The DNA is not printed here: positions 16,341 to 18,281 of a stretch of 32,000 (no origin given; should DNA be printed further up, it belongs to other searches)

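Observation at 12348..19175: Compact T4SS-pilin / VirB6-like / dual wall-hydrolase envelope cluster with no ATPase in sight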

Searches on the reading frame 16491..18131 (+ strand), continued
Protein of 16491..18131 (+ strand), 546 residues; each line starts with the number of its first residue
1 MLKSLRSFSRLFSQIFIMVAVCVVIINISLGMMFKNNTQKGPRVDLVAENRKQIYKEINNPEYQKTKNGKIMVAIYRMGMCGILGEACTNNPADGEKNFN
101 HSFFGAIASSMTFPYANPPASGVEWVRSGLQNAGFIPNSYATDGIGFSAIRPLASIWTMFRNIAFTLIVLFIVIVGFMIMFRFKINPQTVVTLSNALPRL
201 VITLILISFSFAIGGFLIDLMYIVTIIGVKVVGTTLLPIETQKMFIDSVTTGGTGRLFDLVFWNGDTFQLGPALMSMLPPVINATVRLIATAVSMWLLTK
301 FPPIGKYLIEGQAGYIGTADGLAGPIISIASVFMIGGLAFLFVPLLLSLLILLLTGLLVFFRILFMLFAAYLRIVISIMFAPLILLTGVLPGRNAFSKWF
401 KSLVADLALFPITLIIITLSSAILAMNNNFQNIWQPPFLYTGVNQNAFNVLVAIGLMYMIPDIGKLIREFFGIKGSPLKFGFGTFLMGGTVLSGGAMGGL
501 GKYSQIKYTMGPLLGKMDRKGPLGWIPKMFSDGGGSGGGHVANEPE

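Call 70: search_protein_families(library=pfam, alignment_id=A1, max_evalue=10)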
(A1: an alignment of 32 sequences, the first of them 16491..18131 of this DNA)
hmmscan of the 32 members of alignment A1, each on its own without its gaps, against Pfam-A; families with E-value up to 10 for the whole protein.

A. member 1, window:16491-18131:+ (546 aa): 0 families

B. families by the number of members that match (of 32 scanned): 13 families
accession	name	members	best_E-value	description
PF19901.4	DUF6374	1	0.082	Family of unknown function (DUF6374)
PF16320.10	Ribosomal_L12_N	1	0.11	Ribosomal protein L7/L12 dimerisation domain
PF19953.4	EACC1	1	0.12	Effector Associated Constant Component 1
PF12254.13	DNA_pol_alpha_N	1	0.2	DNA polymerase alpha subunit p180 N terminal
PF11683.13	DUF3278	1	0.28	Protein of unknown function (DUF3278)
PF00372.24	Hemocyanin_M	1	0.29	Hemocyanin, copper containing domain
PF13567.11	DUF4131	1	0.35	Domain of unknown function (DUF4131)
PF05795.16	Plasmodium_Vir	1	0.39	Plasmodium vivax Vir protein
PF11857.13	DUF3377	1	1.3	Domain of unknown function (DUF3377)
PF09849.14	DUF2076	1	1.3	Uncharacterized protein conserved in bacteria (DUF2076)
PF03563.18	Bunya_G2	1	2.6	Bunyavirus glycoprotein G2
PF24097.1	TMD_POM152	1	5.3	Nucleoporin POM152, N-terminal transmembrane domain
PF11027.13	DUF2615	1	5.8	Protein of unknown function (DUF2615)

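Call 71: find_encoding_contigs(protein=P0010, flank=10000, max_places=2)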
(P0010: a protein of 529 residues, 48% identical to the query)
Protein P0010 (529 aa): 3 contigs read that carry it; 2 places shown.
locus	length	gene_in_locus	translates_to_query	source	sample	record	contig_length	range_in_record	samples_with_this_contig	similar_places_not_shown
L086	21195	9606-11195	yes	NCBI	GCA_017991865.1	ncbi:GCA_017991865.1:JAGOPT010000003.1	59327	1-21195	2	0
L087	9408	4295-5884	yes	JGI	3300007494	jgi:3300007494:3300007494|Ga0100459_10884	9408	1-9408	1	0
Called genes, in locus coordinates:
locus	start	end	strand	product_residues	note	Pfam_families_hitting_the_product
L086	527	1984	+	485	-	PF02367:TsaE (faint), PF02463:SMC_N (faint), PF03193:RsgA_GTPase (faint), PF13476:AAA_23 (faint), PF13555:AAA_29 (faint), PF00005:ABC_tran, PF13304:AAA_21 (weak), PF00005:ABC_tran, +6 more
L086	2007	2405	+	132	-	PF09945:DUF2177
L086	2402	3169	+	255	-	PF06966:DUF1295, PF02544:Steroid_dh, PF04140:ICMT (weak)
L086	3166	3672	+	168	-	-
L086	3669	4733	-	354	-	PF02463:SMC_N, PF13175:AAA_15, PF13476:AAA_23 (weak)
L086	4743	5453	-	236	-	PF00696:AA_kinase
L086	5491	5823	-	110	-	PF18895:T4SS_pilin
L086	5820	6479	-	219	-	PF13398:Peptidase_M50B (weak)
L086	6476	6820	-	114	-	-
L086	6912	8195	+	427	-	-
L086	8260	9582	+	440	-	PF02557:VanY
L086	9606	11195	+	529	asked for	-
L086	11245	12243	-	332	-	PF18895:T4SS_pilin (weak)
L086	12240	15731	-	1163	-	-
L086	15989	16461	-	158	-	PF13083:KH_KhpA-B, PF01424:R3H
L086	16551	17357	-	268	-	PF02096:60KD_IMP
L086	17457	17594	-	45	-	PF00468:Ribosomal_L34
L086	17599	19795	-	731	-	PF00133:tRNA-synt_1, PF01406:tRNA-synt_1e (faint), PF09334:tRNA-synt_1g, PF08264:Anticodon_1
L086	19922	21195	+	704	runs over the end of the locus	PF10060:DUF2298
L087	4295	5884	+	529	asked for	-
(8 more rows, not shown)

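Call 75: search_protein_families(library=pfam, proteins=[L001:8783-9946:+, L002:6188-7423:+, L002:8772-9947:+, L009:8336-9421:+, L012:2337-4199:+, L016:8057-9367:+, L047:8404-9447:+, L052:8214-9491:+, L068:6795-8606:+, L079:6954-9191:+], max_evalue=0.01)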
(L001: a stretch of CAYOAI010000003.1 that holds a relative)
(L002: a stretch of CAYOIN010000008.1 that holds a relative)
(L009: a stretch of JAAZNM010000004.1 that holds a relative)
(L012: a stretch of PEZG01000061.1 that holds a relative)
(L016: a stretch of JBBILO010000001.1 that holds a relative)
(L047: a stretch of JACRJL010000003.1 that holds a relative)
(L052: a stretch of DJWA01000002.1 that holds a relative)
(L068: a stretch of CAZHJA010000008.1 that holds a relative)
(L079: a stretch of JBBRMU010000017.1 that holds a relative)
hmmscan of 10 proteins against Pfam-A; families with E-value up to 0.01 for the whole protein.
L001:8783-9946:+ (387 aa): 0 families

L002:6188-7423:+ (411 aa): 0 families

L002:8772-9947:+ (391 aa): 3 families
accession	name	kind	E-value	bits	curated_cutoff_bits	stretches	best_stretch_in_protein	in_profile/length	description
PF02557.22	VanY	-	4.6e-17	62.5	25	1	250-388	3-129/132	D-alanyl-D-alanine carboxypeptidase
PF06864.17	PAP_PilO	-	0.00014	21.3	26.7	1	2-204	169-365/419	Pilin accessory protein (PilO)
PF13539.11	Peptidase_M15_4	-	0.006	17.6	25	0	318-345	2-25/70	D-alanyl-D-alanine carboxypeptidase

L009:8336-9421:+ (361 aa): 4 families
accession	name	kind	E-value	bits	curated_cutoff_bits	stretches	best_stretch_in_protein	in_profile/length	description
PF13529.12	Peptidase_C39_2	-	4.6e-06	27.7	24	1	194-331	5-142/143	Peptidase_C39 like family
PF20193.3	DUF6556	-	0.0014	19.3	28.1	1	7-75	27-96/113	Family of unknown function (DUF6556)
PF25184.1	YxzE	-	0.007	17.8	40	1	13-68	4-49/65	YxzE-like putative bacteriocin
PF17359.7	DUF5385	-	0.0074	16.4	25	0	17-108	6-84/217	Family of unknown function (DUF5385)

L012:2337-4199:+ (620 aa): 1 family
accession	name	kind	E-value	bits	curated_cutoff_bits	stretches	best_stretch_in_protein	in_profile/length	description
PF13529.12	Peptidase_C39_2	-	4.7e-08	34.2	24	1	451-595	2-142/143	Peptidase_C39 like family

L016:8057-9367:+ (436 aa): 1 family
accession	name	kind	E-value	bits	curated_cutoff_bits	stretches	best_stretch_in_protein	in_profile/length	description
PF13529.12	Peptidase_C39_2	-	7.5e-06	27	24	1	267-409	2-143/143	Peptidase_C39 like family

L047:8404-9447:+ (347 aa): 1 family
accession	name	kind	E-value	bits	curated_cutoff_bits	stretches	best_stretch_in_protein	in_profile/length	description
PF13529.12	Peptidase_C39_2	-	2.2e-08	35.2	24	1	179-319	4-143/143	Peptidase_C39 like family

L052:8214-9491:+ (425 aa): 1 family
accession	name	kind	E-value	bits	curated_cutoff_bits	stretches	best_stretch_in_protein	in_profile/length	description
PF13529.12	Peptidase_C39_2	-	9.2e-05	23.5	24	1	259-397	3-143/143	Peptidase_C39 like family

L068:6795-8606:+ (603 aa): 1 family
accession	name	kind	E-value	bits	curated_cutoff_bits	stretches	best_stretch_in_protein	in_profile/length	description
PF05257.22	CHAP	-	0.00072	20.4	26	1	492-572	10-80/81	CHAP domain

L079:6954-9191:+ (745 aa): 2 families
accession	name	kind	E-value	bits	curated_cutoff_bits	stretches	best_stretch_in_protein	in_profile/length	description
PF05257.22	CHAP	-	2.7e-10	41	26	1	637-720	5-81/81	CHAP domain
PF10686.14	YAcAr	-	0.0045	17.2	28.2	0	199-232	29-62/66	YspA, cpYpsA-related SLOG family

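Call 78: search_solved_structures(query=A3, max_evalue=10)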
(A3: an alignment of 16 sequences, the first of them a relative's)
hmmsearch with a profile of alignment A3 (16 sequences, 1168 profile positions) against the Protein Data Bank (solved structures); distinct sequences matched with E-value up to 10: 5.
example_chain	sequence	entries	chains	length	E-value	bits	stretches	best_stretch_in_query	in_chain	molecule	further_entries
5m0t_A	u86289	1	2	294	0.38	11.6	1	588-645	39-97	Alpha-ketoglutarate-dependent non-heme iron oxygenase EasH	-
4uos_A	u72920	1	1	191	1.4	9.8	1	18-195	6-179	DESIGNED HELICAL BUNDLE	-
9nqz_A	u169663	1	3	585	2.6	8.9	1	77-184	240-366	Spike glycoprotein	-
7mwr_B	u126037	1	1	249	7.4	7.3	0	59-173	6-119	LHD101B4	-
5j0l_A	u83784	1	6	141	9.6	7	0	26-121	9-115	designed protein 3L6HC2_2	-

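Call 79: search_protein_families(library=pfam, alignment_id=A3, max_evalue=1)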
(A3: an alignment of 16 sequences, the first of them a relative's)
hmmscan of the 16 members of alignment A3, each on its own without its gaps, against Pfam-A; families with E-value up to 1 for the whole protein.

A. member 1, L086:12240-15731:- (1163 aa): 0 families

B. families by the number of members that match (of 16 scanned): 20 families
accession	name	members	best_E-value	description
PF02912.23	Phe_tRNA-synt_N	1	0.0065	Aminoacyl tRNA synthetase class II, N-terminal domain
PF10020.14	DUF2262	1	0.0087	Uncharacterized protein conserved in bacteria (DUF2262)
PF09111.16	SLIDE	1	0.022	SLIDE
PF23067.1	MG280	1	0.046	Uncharacterised protein MG280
PF18293.6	Caprin-1_dimer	1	0.05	Caprin-1 dimerization domain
PF18908.5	DUF5663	1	0.051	Protein of unknown function (DUF5663)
PF20347.3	DUF6642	1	0.074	Family of unknown function (DUF6642)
PF25101.1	Spectrin_7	1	0.089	Animal spectrin repeats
PF22217.1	ACDH-11_C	1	0.089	Acyl-CoA dehydrogenase 11 C-terminal domain-like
PF21943.1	TetR_C_46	1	0.092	Tetracyclin repressor-like, C-terminal domain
PF24988.1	NEW1_HB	1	0.11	NEW1 helical bundle domain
PF24637.1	RRM_DEAH11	1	0.15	DEAH11 RRM domain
PF11333.13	DUF3135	1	0.16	Protein of unknown function (DUF3135)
PF05119.17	Terminase_4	1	0.18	Phage terminase, small subunit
PF05911.16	FPP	1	0.19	Filament-like plant protein, long coiled-coil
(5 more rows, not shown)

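Call 97: search_protein_families(library=phrogs, proteins=[window:16491-18131:+], max_evalue=0.01)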
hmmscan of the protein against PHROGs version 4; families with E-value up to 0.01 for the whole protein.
window:16491-18131:+ (546 aa): 0 families

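Call 103: find_encoding_contigs(protein=P0006, flank=10000, max_places=2)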
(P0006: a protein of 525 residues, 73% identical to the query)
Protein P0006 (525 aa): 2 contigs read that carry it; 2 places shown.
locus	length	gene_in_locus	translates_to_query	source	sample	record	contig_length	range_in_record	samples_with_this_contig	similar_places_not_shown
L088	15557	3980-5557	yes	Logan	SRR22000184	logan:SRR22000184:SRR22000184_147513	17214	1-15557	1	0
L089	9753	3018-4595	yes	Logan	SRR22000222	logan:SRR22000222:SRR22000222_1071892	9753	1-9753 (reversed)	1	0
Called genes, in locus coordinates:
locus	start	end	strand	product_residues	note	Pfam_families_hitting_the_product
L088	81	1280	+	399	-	-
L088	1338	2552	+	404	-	-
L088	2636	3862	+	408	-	PF02557:VanY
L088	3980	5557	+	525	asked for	-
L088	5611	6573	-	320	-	-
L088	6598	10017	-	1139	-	-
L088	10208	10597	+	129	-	PF05635:23S_rRNA_IVP, PF22296:bAvd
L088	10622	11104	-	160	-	PF13083:KH_KhpA-B, PF01424:R3H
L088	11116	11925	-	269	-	PF02096:60KD_IMP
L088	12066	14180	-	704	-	PF00133:tRNA-synt_1, PF01406:tRNA-synt_1e (faint), PF09334:tRNA-synt_1g, PF08264:Anticodon_1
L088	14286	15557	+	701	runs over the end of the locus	PF10060:DUF2298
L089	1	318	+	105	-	?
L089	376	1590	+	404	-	-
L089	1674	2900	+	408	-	PF02557:VanY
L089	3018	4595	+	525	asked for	-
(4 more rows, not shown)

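Call 109: find_encoding_contigs(protein=P0007, flank=10000, max_places=1)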
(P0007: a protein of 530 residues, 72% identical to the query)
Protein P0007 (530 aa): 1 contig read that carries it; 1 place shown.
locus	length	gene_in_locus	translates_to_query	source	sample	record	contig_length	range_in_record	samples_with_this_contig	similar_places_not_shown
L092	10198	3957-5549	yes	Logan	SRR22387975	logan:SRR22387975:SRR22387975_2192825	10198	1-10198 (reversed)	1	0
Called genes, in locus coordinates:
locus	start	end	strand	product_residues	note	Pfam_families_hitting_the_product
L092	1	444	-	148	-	?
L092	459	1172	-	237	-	PF00696:AA_kinase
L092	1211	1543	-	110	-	PF18895:T4SS_pilin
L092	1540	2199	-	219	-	-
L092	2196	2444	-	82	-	-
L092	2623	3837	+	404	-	-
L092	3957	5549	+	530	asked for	-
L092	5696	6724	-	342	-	-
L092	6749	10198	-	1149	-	?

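Call 110: find_encoding_contigs(protein=P0004, flank=10000, max_places=1)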
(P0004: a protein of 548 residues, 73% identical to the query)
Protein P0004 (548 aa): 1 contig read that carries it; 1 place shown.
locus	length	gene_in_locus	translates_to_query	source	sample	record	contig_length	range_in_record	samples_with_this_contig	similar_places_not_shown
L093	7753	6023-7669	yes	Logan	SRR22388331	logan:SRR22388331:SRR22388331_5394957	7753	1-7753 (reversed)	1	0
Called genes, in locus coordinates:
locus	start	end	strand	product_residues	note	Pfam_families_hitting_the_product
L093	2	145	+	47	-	?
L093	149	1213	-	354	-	PF02463:SMC_N, PF13175:AAA_15, PF13476:AAA_23 (faint)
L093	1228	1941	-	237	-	PF00696:AA_kinase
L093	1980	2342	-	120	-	PF18895:T4SS_pilin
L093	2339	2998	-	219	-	-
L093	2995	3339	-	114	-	-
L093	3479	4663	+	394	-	-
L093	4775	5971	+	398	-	PF02557:VanY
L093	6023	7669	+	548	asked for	-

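Call 111: find_encoding_contigs(protein=P0008, flank=10000, max_places=1)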
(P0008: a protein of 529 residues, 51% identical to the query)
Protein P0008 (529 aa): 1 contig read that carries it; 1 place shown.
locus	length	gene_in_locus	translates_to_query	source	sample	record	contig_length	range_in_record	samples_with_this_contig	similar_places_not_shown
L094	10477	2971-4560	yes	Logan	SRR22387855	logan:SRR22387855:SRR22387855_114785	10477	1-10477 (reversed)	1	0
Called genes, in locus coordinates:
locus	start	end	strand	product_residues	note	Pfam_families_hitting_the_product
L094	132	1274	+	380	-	-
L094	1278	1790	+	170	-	-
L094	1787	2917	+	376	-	-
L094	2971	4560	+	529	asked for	-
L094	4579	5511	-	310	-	PF18895:T4SS_pilin (weak)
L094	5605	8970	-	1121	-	-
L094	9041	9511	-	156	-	PF13083:KH_KhpA-B, PF01424:R3H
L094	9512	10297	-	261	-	PF02096:60KD_IMP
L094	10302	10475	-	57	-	?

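Call 116: search_protein_families(library=padloc, proteins=[window:16491-18131:+, L086:12240-15731:-], max_evalue=0.01)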
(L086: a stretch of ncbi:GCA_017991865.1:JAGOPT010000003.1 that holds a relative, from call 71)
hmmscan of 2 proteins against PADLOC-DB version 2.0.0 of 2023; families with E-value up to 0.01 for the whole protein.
window:16491-18131:+ (546 aa): 0 families

L086:12240-15731:- (1163 aa): 0 families
